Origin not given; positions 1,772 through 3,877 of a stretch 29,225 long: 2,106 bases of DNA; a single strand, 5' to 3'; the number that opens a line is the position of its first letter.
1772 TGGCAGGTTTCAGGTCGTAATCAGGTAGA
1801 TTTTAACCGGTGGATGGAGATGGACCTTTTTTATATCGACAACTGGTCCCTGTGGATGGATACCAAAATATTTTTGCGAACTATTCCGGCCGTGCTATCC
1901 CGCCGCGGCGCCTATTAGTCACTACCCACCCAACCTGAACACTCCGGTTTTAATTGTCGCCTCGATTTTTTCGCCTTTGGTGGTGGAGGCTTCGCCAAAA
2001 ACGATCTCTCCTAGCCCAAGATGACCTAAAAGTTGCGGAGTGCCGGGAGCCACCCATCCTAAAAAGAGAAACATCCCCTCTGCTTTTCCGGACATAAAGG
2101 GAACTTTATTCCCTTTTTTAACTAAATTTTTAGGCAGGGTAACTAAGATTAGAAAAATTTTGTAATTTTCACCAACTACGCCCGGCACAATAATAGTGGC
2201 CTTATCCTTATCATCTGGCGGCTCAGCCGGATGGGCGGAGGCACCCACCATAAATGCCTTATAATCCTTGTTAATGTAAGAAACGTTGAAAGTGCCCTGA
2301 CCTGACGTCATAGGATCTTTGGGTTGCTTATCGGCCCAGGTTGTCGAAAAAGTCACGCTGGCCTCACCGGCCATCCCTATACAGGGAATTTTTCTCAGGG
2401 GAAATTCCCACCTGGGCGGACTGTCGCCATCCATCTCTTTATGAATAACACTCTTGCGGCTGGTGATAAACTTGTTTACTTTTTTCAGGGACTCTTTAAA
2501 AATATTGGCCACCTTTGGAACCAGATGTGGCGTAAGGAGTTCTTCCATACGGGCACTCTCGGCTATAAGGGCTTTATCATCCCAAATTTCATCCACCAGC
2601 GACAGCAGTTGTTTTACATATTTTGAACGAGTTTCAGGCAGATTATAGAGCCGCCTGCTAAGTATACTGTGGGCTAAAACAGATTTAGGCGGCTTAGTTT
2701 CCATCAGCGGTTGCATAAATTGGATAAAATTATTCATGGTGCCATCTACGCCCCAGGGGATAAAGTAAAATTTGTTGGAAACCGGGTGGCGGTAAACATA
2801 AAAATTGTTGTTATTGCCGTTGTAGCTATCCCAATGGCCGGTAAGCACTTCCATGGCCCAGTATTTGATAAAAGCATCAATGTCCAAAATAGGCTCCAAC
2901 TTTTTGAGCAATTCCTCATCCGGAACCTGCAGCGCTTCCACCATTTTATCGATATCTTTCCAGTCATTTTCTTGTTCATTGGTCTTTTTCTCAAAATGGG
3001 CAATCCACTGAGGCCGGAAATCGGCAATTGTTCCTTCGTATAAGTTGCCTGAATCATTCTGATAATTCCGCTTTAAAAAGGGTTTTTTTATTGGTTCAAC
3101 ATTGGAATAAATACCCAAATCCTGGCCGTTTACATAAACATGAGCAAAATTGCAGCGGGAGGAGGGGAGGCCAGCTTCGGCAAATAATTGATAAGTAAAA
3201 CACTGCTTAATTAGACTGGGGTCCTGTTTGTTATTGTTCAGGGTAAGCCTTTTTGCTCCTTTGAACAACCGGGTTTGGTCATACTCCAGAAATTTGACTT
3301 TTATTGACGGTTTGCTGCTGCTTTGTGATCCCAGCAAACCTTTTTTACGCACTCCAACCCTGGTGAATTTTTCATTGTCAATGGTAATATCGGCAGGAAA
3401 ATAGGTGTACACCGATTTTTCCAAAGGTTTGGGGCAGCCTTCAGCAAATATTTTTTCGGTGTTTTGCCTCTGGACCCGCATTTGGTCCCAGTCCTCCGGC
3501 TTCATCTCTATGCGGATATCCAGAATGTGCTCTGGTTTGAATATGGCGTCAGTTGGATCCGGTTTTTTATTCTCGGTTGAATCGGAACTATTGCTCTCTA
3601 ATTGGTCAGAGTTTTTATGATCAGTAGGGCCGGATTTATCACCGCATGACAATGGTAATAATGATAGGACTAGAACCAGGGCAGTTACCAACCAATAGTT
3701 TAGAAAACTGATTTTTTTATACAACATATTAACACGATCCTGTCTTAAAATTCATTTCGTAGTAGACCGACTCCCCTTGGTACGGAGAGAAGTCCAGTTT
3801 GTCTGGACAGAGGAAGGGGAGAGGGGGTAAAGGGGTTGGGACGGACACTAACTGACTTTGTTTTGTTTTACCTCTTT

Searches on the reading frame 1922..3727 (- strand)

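Call 5: search_protein_families(library=pfam, proteins=[window:1922-3727:-], max_evalue=0.001)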
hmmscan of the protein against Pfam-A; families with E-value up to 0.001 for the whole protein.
window:1922-3727:- (601 aa): 1 family
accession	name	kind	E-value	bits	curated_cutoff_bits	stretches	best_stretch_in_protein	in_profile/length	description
PF08757.17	CotH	-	8.2e-47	160.7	23.8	1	127-403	2-289/322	CotH kinase protein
